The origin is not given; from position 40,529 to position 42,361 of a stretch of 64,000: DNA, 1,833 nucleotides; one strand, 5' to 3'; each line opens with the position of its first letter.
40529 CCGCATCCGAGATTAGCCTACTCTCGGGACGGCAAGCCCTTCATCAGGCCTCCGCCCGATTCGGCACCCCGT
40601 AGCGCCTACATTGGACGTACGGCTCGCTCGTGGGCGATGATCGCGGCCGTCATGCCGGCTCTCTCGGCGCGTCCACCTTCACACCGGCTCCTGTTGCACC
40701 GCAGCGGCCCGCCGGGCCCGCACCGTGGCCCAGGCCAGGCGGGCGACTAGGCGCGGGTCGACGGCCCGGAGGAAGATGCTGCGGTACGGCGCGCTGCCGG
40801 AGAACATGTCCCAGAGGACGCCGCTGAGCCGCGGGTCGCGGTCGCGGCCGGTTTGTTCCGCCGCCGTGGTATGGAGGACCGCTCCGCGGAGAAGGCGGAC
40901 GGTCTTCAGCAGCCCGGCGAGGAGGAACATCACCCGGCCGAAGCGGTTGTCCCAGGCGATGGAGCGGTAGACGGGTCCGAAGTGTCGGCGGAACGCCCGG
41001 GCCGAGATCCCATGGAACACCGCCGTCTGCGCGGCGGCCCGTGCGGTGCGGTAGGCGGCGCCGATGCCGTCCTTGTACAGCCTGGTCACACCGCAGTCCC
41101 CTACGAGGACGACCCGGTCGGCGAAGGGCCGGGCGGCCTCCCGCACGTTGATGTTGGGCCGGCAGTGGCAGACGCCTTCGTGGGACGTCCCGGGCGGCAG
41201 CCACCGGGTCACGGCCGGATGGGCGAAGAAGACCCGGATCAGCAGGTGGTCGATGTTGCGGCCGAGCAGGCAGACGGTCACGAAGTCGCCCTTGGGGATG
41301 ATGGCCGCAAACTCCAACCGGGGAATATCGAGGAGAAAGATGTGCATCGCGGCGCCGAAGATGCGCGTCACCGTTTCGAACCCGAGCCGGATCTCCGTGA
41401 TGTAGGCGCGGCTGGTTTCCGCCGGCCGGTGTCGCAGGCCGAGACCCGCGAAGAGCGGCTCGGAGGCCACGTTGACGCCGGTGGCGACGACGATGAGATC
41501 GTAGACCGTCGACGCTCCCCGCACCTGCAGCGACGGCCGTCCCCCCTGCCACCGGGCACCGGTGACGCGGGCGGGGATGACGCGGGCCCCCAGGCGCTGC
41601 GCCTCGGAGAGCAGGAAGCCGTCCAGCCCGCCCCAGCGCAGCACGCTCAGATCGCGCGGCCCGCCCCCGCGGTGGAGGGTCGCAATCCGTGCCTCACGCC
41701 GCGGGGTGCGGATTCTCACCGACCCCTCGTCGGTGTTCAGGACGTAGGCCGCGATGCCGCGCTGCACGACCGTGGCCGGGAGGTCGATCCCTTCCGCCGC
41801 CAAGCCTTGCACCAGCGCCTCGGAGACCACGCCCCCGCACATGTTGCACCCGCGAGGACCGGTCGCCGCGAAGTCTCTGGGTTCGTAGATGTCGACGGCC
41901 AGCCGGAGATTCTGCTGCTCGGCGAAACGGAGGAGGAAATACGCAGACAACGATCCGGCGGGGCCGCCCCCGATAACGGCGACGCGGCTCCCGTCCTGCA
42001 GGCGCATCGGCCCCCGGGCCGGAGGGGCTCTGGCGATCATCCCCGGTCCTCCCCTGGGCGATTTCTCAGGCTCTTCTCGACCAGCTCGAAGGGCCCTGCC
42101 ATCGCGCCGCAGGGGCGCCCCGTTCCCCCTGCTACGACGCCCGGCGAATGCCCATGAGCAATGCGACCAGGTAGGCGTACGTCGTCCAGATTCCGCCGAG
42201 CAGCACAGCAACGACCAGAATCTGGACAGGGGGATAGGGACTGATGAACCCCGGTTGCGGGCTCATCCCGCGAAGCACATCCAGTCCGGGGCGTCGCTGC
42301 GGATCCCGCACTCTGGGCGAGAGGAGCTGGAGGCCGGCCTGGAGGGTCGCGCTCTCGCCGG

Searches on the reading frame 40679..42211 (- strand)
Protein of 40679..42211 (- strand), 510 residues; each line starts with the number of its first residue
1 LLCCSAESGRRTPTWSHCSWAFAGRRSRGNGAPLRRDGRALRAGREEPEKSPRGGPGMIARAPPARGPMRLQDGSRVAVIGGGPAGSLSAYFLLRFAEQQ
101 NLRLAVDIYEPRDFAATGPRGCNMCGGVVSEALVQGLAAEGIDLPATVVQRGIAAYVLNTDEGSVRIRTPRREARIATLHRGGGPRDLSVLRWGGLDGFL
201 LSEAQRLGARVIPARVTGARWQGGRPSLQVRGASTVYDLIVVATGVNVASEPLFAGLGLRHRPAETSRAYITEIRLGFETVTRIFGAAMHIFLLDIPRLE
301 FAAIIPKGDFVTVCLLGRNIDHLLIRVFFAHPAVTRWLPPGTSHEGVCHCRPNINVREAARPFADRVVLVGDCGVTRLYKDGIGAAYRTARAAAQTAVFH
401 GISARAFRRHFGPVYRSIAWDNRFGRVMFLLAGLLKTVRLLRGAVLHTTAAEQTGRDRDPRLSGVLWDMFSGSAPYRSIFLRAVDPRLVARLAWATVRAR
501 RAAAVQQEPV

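Call 3: search_protein_families(library=pfam, proteins=[window:40679-42211:-], max_evalue=0.1)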
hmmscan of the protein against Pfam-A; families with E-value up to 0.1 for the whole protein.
window:40679-42211:- (510 aa): 4 families
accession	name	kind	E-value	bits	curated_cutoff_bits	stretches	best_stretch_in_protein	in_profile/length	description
PF01266.30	DAO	-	1.6e-07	31.6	27.9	2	76-154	1-81/353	FAD dependent oxidoreductase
PF13450.12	NAD_binding_8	-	0.031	15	21.9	1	79-113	1-29/68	NAD(P)-binding Rossmann-like domain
PF13454.12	NAD_binding_9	-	0.038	14.4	21.8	0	78-116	1-37/155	FAD-NAD(P)-binding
PF07992.20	Pyr_redox_2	-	0.077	12.8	26.1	0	76-100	2-22/291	Pyridine nucleotide-disulphide oxidoreductase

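Call 6: search_protein_families(library=ncbifam, proteins=[window:40679-42211:-], max_evalue=0.1)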
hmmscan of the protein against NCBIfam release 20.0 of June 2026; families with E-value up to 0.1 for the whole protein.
window:40679-42211:- (510 aa): 7 families
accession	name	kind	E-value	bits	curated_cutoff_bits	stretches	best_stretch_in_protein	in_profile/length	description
TIGR02032.1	GG-red-SF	subfamily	2.5e-10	40.5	158.8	1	77-396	3-296/297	geranylgeranyl reductase family protein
NF049967.1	QhpG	equivalog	0.00018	20.6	240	0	77-95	1-19/423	flavin-dependent monooxygenase QhpG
TIGR02028.1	ChlP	equivalog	0.00018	20.4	505.3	1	76-216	2-115/398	geranylgeranyl reductase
TIGR02023.1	BchP-ChlP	subfamily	0.0019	17.3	343.3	1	76-398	2-299/388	geranylgeranyl diphosphate reductase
NF009410.0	PRK12771.1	subfamily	0.0051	15.4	516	1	72-95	136-159/566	NAD(P)-binding protein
NF009454.0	PRK12814.1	equivalog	0.019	13.4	916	1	70-96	189-215/657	putative NADPH-dependent glutamate synthase small subunit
TIGR03315.1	Se_ygfK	equivalog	0.081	10.3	835.3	0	73-95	536-558/1012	putative selenate reductase subunit YgfK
